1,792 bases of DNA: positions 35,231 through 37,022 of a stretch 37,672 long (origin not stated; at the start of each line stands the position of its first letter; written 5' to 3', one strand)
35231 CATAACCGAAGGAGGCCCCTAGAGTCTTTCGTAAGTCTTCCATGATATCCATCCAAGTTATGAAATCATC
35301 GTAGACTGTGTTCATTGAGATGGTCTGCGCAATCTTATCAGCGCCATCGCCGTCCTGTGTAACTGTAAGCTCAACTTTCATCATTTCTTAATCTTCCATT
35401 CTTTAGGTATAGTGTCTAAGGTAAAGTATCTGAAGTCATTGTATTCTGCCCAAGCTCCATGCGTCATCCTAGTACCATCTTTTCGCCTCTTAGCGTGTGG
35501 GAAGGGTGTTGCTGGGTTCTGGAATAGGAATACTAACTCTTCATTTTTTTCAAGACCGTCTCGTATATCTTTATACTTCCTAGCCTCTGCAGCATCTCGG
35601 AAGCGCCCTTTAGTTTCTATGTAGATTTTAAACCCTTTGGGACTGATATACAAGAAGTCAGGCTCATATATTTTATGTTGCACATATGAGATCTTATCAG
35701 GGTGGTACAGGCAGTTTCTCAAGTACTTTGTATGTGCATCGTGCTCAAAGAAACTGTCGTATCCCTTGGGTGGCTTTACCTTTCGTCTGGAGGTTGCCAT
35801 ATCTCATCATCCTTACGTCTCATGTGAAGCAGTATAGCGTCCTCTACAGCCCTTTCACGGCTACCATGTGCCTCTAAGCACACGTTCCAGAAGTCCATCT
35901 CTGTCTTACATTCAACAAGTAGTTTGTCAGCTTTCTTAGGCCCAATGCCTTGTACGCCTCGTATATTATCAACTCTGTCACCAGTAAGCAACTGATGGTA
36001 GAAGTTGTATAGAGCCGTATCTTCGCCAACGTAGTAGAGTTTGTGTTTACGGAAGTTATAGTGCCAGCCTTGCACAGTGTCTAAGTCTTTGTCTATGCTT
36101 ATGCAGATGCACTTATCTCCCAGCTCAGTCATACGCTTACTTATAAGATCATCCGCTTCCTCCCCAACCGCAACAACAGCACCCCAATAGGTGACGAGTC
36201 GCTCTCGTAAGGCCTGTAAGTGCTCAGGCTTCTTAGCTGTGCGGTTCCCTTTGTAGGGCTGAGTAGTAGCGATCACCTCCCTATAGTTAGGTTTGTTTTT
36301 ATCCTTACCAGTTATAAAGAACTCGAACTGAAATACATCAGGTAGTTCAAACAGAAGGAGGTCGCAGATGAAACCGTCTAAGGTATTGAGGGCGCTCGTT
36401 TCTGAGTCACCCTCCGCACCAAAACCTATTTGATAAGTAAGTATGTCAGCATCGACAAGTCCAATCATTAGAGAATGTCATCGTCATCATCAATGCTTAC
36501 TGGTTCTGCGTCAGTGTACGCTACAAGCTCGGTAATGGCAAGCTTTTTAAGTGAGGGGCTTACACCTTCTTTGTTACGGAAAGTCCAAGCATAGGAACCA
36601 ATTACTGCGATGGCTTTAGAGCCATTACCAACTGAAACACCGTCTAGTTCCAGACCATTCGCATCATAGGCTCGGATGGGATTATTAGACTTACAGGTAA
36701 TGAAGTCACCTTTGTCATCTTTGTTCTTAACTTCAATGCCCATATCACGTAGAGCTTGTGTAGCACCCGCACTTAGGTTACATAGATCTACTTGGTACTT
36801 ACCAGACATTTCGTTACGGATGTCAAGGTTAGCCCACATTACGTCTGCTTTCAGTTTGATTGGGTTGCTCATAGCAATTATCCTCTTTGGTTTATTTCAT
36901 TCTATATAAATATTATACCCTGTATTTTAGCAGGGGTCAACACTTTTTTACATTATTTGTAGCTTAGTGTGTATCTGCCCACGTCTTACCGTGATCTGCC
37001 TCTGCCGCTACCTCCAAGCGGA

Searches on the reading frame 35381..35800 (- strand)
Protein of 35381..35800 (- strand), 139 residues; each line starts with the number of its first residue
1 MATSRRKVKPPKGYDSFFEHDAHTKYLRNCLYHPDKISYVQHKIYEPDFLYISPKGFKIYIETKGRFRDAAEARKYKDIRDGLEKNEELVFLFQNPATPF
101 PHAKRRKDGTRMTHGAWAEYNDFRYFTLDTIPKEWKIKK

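Call 30: search_protein_families(library=phrogs, proteins=[window:35381-35800:-], max_evalue=0.001)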
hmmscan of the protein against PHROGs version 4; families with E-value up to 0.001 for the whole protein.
window:35381-35800:- (139 aa): 3 families
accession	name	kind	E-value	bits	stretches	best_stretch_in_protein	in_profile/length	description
phrog_945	-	DNA, RNA and nucleotide metabolism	4e-29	102.2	1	3-136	3-129/145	endonuclease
phrog_14437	-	DNA, RNA and nucleotide metabolism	2.7e-20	73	1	60-132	1-73/79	endonuclease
phrog_28191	-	unknown function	2.4e-08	34.6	1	14-126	83-194/255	-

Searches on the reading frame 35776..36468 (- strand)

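Call 30: search_protein_families(library=phrogs, proteins=[window:35776-36468:-], max_evalue=0.001)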
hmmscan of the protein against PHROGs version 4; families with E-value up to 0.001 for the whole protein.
window:35776-36468:- (230 aa): 1 family
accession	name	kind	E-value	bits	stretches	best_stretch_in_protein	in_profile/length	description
phrog_107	-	DNA, RNA and nucleotide metabolism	1.2e-51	177.4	1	1-226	120-374/542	exonuclease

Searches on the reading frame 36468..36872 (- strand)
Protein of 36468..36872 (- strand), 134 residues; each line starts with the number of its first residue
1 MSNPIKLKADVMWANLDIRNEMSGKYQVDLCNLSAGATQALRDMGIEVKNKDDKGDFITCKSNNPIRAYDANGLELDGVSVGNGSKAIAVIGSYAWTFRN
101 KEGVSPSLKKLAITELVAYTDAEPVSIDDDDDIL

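Call 30: search_protein_families(library=phrogs, proteins=[window:36468-36872:-], max_evalue=0.001)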
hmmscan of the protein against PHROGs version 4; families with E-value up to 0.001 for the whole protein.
window:36468-36872:- (134 aa): 1 family
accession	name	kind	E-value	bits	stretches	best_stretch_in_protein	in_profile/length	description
phrog_112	-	DNA, RNA and nucleotide metabolism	2.5e-06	28.4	1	55-130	112-190/265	Gp2.5-like ssDNA binding protein and ssDNA annealing protein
